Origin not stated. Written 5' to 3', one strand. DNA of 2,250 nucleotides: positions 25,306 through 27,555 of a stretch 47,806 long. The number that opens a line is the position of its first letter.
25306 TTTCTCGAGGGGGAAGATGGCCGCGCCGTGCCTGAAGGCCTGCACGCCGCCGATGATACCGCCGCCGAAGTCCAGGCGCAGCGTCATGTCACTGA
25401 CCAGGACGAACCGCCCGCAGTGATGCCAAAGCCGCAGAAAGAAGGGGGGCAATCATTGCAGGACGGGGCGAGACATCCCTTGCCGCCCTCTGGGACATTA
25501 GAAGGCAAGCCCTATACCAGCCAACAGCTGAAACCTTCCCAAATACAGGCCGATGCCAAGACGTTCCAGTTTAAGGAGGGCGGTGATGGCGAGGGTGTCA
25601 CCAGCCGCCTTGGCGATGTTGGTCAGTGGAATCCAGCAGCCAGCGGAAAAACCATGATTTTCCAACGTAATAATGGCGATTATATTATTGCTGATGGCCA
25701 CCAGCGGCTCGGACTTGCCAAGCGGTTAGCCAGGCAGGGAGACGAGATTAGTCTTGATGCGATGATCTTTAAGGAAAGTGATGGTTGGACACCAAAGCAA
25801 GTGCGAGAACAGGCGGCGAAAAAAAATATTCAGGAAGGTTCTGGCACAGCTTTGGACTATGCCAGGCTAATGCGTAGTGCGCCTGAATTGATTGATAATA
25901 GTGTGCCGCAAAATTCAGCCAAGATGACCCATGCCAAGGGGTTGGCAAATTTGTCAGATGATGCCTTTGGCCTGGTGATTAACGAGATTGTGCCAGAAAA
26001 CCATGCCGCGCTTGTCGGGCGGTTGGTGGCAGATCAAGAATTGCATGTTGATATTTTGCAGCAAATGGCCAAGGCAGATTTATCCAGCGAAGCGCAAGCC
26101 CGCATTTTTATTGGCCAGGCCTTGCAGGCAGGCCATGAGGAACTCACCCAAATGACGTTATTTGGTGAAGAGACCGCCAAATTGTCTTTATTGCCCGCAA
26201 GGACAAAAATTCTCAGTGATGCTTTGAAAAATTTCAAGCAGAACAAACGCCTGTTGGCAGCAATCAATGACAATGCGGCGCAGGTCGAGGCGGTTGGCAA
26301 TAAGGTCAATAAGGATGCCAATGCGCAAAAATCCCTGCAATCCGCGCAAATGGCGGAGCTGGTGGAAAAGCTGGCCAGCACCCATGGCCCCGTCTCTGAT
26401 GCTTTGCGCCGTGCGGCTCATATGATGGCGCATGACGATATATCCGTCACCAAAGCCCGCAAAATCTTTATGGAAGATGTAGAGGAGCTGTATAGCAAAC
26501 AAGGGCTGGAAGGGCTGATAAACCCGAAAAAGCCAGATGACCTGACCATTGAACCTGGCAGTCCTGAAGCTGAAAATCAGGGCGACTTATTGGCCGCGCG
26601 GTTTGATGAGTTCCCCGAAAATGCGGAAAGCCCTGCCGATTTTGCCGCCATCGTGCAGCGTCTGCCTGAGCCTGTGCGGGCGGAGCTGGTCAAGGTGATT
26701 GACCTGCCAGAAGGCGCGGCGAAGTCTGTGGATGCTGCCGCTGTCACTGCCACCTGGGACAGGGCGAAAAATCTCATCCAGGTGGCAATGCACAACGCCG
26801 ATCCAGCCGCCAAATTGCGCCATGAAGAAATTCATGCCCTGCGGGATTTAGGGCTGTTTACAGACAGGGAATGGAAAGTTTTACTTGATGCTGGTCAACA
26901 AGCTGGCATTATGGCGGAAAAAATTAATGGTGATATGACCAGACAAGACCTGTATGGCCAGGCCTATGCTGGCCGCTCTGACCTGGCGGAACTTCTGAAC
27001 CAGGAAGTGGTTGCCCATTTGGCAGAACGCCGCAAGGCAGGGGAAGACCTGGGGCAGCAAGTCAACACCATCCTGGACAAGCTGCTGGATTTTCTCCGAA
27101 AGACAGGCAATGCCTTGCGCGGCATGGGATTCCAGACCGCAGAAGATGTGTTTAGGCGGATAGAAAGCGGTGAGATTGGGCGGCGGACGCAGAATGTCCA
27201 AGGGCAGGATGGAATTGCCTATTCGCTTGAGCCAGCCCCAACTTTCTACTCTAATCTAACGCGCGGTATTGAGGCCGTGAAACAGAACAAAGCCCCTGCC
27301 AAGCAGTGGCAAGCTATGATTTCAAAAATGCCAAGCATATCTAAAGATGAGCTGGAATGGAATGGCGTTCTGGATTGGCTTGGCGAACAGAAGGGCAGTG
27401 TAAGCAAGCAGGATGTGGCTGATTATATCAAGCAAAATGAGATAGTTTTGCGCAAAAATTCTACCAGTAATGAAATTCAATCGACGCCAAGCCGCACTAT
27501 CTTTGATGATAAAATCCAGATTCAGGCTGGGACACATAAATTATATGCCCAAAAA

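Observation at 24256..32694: A 2812-aa gp16-position virion protein built like a polyvalent effector protein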

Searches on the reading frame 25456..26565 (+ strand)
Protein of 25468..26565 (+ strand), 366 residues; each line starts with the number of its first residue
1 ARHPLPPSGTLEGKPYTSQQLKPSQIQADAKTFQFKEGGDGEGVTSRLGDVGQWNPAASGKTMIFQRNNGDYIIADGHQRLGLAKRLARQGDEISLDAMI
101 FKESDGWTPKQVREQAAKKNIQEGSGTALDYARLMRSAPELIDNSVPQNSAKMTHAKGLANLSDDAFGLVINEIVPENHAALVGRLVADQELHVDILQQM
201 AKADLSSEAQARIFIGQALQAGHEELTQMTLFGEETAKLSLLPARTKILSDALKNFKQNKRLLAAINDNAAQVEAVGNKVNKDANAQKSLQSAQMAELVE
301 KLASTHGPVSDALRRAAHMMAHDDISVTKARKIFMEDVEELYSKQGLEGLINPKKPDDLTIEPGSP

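Call 12: search_protein_families(library=pfam, proteins=[window:25456-26505:+], max_evalue=10)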
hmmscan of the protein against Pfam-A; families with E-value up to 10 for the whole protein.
window:25456-26505:+ (350 aa): 0 families

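Call 22: search_solved_structures(query=A1, max_evalue=10, show_alignments=3)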
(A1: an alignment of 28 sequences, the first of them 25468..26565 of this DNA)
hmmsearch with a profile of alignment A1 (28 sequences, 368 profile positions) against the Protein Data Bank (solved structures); distinct sequences matched with E-value up to 10: 2.
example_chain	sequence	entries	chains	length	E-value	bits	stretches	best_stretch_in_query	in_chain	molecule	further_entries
2f9c_A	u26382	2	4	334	1.5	11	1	219-263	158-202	Hypothetical protein YDCK | Putative transferase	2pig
9ux7_A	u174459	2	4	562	1.9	10.7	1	214-272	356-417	Lamassu protein LmuB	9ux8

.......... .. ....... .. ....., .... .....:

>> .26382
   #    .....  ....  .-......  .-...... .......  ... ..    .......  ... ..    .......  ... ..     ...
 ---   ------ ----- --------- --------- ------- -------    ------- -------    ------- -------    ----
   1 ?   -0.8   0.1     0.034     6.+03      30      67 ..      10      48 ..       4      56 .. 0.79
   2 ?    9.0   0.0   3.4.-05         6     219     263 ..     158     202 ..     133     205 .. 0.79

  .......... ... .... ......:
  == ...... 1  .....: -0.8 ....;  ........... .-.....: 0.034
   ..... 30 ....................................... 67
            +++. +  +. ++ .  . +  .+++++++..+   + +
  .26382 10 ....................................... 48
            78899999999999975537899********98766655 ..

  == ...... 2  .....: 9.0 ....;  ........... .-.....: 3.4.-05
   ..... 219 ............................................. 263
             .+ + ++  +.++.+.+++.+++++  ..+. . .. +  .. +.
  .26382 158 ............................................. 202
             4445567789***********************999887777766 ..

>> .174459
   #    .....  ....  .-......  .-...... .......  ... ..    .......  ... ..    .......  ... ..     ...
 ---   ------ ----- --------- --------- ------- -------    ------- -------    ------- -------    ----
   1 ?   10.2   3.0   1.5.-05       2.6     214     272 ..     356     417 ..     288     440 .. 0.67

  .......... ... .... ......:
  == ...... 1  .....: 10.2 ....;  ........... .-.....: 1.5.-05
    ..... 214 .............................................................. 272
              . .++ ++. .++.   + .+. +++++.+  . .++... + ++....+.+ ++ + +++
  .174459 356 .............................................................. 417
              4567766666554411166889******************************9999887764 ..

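Call 23: search_protein_families(library=pfam, alignment_id=A1, max_evalue=10)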
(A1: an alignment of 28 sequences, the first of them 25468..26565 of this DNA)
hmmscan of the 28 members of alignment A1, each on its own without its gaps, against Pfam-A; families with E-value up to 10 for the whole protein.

A. member 1, window:25468-26565:+ (366 aa): 0 families

B. families by the number of members that match (of 28 scanned): 32 families (the first 25 are shown)
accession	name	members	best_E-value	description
PF06245.16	DUF1015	3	0.0079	Protein of unknown function (DUF1015)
PF15171.11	Spexin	2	0.0076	Neuropeptide secretory protein family, NPQ, spexin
PF22485.1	DUF6987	2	0.019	Domain of unknown function (DUF6987)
PF12625.12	Arabinose_bd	1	0.0034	Arabinose-binding domain of AraC transcription regulator, N-term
PF00482.28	T2SSF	1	0.0037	Type II secretion system (T2SS), protein F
PF00465.25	Fe-ADH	1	0.0054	Iron-containing alcohol dehydrogenase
PF09325.15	Vps5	1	0.0062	Vps5 C terminal like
PF01608.23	I_LWEQ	1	0.012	I/LWEQ domain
PF21966.2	AppA_SCHIC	1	0.017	AppA, sensor containing heme instead of cobalamin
PF19100.5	DUF5787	1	0.02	Family of unknown function (DUF5787)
PF04435.23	SPK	1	0.022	Domain of unknown function (DUF545)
PF17289.8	Terminase_6C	1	0.046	Terminase RNaseH-like domain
PF02359.24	CDC48_N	1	0.054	Cell division protein 48 (CDC48), N-terminal domain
PF14193.11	DUF4315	1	0.079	Domain of unknown function (DUF4315)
PF16449.10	MatB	1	0.08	Fimbrillin MatB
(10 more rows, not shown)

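Call 35: predict_structure(alignment_id=A1)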
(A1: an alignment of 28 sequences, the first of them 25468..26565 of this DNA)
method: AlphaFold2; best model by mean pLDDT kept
length: 366 residues; sequences in the alignment: 28
mean_pLDDT: 90.6   pTM: 0.81
mean pLDDT of the five models: 90.6, 90.1, 89.1, 88.1, 86.3
residues with pLDDT >= 90: 298; 70-90: 40; 50-70: 18; < 50: 10
segments of 3 or more residues with pLDDT < 50: 358-366
pLDDT, mean of each block of 10 residues (from residue 1): 71 94 94 69 75 88 96 94 93 95 97 94 92 96 93 97 98 96 97 96 95 94 91 91 95 95 95 94 94 94 91 95 95 96 89 59 46
secondary structure, 60 per line:
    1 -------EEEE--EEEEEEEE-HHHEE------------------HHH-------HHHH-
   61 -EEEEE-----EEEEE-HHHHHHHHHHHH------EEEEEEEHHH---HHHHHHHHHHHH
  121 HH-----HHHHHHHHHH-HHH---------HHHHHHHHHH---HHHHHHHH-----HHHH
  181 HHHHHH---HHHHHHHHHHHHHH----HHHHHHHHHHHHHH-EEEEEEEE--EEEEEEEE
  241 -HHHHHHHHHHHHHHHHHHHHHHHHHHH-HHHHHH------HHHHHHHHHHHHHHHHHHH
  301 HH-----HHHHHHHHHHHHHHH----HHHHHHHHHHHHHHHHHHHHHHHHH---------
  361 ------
elements in order: E8-11 E14-21 H56-59 E62-66 E72-76 H78-89 E96-102 H109-122 H128-137 H151-160 H164-171 H177-186 H190-203 H208-221 E223-230 E233-240 H242-268 H270-275 H282-302 H308-322 H327-351
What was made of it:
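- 25468..26565 (+): ParB-like core (aa 405-770): a ParB N-domain plus helical domain, with the invariant D-G-H-Q-R motif at 25693-25707. AF2 model with pLDDT 90.6 (call 35).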

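Call 37: fold_search(model_id=the predicted structure, library=pdb)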
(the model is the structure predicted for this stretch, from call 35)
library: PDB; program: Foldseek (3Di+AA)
matches with E <= 10: 193; with E <= 0.001: 11
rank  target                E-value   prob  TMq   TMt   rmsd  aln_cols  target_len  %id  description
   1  7nfu_A                1.9e-05  1.00  0.35  0.51   6.4       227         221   19  Crystal structure of C-terminally truncated Geobacillus thermoleovorans nucleoid occlusion protein Noc (released 2021-02-17)
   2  7nfu_B                3.5e-05  1.00  0.35  0.53   6.6       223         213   17  Crystal structure of C-terminally truncated Geobacillus thermoleovorans nucleoid occlusion protein Noc (released 2021-02-17)
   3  6t1f_A                1.8e-04  1.00  0.22  0.37  10.0       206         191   18  Crystal structure of the C-terminally truncated chromosome-partitioning protein ParB from Caulobacter crescentus compl (released 2020-10-14)
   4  6t1f_D                1.9e-04  1.00  0.30  0.48   6.7       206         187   17  Crystal structure of the C-terminally truncated chromosome-partitioning protein ParB from Caulobacter crescentus compl (released 2020-10-14)
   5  7bnr_B                3.0e-04  1.00  0.21  0.36  12.6       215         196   16  Crystal structure of a ParB Q52A mutant from Myxococcus xanthus bound to CTPyS (released 2021-09-08)
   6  6t1f_C                3.1e-04  1.00  0.22  0.35  10.1       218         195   16  Crystal structure of the C-terminally truncated chromosome-partitioning protein ParB from Caulobacter crescentus compl (released 2020-10-14)
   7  6t1f_B                3.4e-04  1.00  0.29  0.46   6.9       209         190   17  Crystal structure of the C-terminally truncated chromosome-partitioning protein ParB from Caulobacter crescentus compl (released 2020-10-14)
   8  7bnr_A                3.8e-04  1.00  0.21  0.35  12.7       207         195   19  Crystal structure of a ParB Q52A mutant from Myxococcus xanthus bound to CTPyS (released 2021-09-08)
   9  7bnk_A                3.8e-04  1.00  0.20  0.34  12.8       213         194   18  Crystal structure of ParB from Myxococcus xanthus bound to CDP and Monothiophosphate (released 2021-09-08)
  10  7ng0                  3.9e-04  1.00  0.20  0.34  12.5       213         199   18  Crystal structure of N- and C-terminally truncated Geobacillus thermoleovorans nucleoid occlusion protein Noc (released 2021-02-17)
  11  7bnk_B                6.9e-04  1.00  0.20  0.34  12.8       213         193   18  Crystal structure of ParB from Myxococcus xanthus bound to CDP and Monothiophosphate (released 2021-09-08)
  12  7o0n_A                1.1e-03  1.00  0.21  0.34  12.8       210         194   19  Crystal structure of a ParB E93A mutant from Myxococcus xanthus bound to CDP and monothiophosphate (released 2021-09-15)
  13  8qa9_A                1.2e-03  1.00  0.27  0.42   7.6       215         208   14  Crystal structure of the RK2 plasmid encoded co-complex of the C-terminally truncated transcriptional repressor protei (released 2024-02-21)
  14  1vz0_F                7.8e-03  1.00  0.29  0.48   5.6       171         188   18  Chromosome segregation protein Spo0J from Thermus thermophilus (released 2004-07-19)
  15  8qa8_C                8.6e-03  0.99  0.19  0.32  12.3       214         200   13  Crystal structure of the C-terminally truncated transcriptional repressor protein KorB from the RK2 plasmid complexed  (released 2024-02-21)
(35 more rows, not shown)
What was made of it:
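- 25468..26565 (+): Top Foldseek PDB hits are Noc 7nfu (E 1.9e-5), ParB 6t1f and 7bnr, KorB and Spo0J (call 37).
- On ParB/Srx superfamily: The best hit has E 1.9e-5 over 227 columns (calls 35, 37).
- The ParB fold is supported by AF2 plus Foldseek (calls 35, 37).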

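Call 68: find_related_loci(query=A1, collection=genome_contigs, flank=10000)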
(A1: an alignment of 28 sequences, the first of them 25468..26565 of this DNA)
Query A1 (366 aa) in genome_contigs; peptide patterns used: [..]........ (x = any residue, [..] = any of these).
573 stretches matched a pattern; 40 encode a relative of the query (tblastn E <= 1e-3); 40 distinct loci.
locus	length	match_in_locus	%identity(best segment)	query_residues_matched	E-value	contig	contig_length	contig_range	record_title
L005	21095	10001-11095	45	7-366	1e-98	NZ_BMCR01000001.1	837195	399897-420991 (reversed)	Stappia taiwanensis strain CCM 7757 sequence01, whole genome shotgun sequence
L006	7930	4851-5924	43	10-366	5e-98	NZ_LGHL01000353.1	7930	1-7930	Bradyrhizobium sp. NAS80.1 Bradyrhizobium_NAS_80.1_c353, whole genome shotgun sequence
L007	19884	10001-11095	44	7-366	1e-96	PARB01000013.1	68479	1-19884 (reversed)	MAG: Rhodobacteraceae bacterium isolate SP118 30232, whole genome shotgun sequence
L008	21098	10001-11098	43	7-366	9e-96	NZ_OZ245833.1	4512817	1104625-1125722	MAG: Stappia sp. isolate c34293d0-7391-468b-bd1f-a47200a021ac chromosome 1, complete sequence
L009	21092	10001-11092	43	7-365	4e-95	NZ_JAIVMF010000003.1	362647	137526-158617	Stappia stellulata strain SN27-3 SN27-3_ctg003, whole genome shotgun sequence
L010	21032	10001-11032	44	11-355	3e-91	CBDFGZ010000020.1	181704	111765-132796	MAG: Rhodomicrobiaceae bacterium isolate db956d56-ff10-464d-a72c-5208288d2e21 genome assembly, contig: contig_20, whole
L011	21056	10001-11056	41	7-356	2e-89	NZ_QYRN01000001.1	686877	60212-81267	Aureimonas flava strain M2BS4Y-1 Scaffold1_1, whole genome shotgun sequence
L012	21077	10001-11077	41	10-366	1e-87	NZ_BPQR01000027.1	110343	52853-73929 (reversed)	Methylobacterium jeotgali strain LMG 23639 entry27, whole genome shotgun sequence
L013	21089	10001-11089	39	8-365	6e-85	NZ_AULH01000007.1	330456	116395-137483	Pleomorphomonas koreensis DSM 23070 H512DRAFT_scaffold00005.5_C, whole genome shotgun sequence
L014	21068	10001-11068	45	14-366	6e-85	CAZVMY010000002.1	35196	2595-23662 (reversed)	MAG TPA_asm: uncultured Methylocystis sp. isolate SRP287051_co2_145 genome assembly, contig: NODE_2603_length_35196_cov_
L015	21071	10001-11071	41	11-365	1e-84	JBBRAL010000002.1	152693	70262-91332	MAG: Hyphomicrobiales bacterium isolate Co_metawrap_2293 Cmw_2293_k141_11726687_length_152693_cov_13.0000, whole genome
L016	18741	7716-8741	42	10-351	2e-84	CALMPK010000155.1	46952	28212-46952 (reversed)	MAG TPA_asm: uncultured Hyphomicrobiaceae bacterium isolate SRR2107213_bin.22_CONCOCT_v1.1_MAG genome assembly, contig:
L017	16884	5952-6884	41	3-318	8e-71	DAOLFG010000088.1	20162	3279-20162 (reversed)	MAG TPA_asm: Geminicoccus sp. isolate AMR_MDS_0200 NODE_449_length_20162_cov_21.700751, whole genome shotgun sequence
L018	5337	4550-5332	46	3-259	7e-70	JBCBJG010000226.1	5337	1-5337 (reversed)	MAG: Pseudomonadota bacterium isolate J06626_2 k141_125694_length_5337_cov_21.0000, whole genome shotgun sequence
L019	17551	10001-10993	37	9-341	8e-67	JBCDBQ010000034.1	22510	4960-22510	MAG: Pseudomonadota bacterium isolate P01_F01_bin.87 k141_1762940_length_22510_cov_25.7133, whole genome shotgun sequenc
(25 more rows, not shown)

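Call 101: search_dna_similar(query=window:25468-26565:+, collection=phages, mode=protein, max_rows=30)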
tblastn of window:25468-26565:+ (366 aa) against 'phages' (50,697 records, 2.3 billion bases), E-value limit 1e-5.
Records with a match: 4; places in all: 4; records where one place covers at least 80% of the query: 4.
Best place of each record, by identity: <60% 4.
By first word of the organism name: Dunaliella 2; Ruegeria 1; Prochlorococcus 1.
By host as written in the record: Dunaliella viridis var. palmelloides Teodoresco (Chlorophyta) 2; Ruegeria mobilis 1; Prochlorococcus sp. MED4 1.
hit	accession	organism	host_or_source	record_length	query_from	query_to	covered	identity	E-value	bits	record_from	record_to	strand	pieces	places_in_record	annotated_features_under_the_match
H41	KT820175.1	Ruegeria phage 45A6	Ruegeria mobilis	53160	24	336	86%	41.4%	7e-61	217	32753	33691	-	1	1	hypothetical protein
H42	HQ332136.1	Dunaliella viridis virus SI2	Dunaliella viridis var. palmelloides ...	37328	3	356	97%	36.3%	9e-54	196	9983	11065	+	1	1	hypothetical protein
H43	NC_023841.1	Dunaliella viridis virus SI2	Dunaliella viridis var. palmelloides ...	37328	3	356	97%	36.3%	9e-54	196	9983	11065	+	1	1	hypothetical protein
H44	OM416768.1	Prochlorococcus phage P-SCSP1g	Prochlorococcus sp. MED4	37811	10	311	83%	22.2%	5e-6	54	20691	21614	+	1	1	hypothetical protein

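Call 102: get_annotated_region(hit=H41, flank=9000)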
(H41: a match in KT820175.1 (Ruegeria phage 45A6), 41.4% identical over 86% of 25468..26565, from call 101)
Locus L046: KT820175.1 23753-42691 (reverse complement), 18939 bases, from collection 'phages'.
description: Ruegeria phage 45A6, complete genome.
organism: Ruegeria phage 45A6 (NCBI taxid 1851646)
taxonomy: Viruses; Duplodnaviria; Heunggongvirae; Uroviricota; Caudoviricetes
host: Ruegeria mobilis; source: -; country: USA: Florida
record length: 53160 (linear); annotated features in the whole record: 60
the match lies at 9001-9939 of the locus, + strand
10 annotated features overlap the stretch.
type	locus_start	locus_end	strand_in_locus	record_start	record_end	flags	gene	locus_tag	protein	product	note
CDS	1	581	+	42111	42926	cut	-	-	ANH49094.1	hypothetical protein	-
CDS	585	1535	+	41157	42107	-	-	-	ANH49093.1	hypothetical protein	-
CDS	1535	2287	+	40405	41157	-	-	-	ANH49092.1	tail fibers protein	-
CDS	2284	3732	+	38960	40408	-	-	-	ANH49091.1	hypothetical protein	-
CDS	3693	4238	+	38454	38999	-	-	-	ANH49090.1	hypothetical protein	-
CDS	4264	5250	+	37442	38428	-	-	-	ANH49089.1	hypothetical protein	-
CDS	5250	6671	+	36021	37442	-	-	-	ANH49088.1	hypothetical protein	-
CDS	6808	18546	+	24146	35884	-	-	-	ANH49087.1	hypothetical protein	-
CDS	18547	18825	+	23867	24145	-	-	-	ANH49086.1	hypothetical protein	-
CDS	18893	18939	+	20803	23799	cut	-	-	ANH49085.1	hypothetical protein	-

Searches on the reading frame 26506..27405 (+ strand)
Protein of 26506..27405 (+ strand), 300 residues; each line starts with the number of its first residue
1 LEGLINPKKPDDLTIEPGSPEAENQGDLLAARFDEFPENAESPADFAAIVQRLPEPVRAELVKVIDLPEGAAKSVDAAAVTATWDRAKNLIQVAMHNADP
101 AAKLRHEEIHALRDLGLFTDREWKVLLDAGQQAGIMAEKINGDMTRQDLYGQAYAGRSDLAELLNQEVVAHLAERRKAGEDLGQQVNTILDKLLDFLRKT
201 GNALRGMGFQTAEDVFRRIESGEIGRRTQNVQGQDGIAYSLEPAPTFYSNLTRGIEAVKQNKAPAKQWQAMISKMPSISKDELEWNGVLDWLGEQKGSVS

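Call 12: search_protein_families(library=pfam, proteins=[window:26506-27405:+], max_evalue=10)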
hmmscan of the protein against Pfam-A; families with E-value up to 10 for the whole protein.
window:26506-27405:+ (300 aa): 1 family
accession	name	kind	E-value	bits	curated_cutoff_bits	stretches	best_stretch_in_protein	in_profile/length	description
PF23994.1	DUF7312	-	0.19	12.4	27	1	9-24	23-38/56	Domain of unknown function (DUF7312)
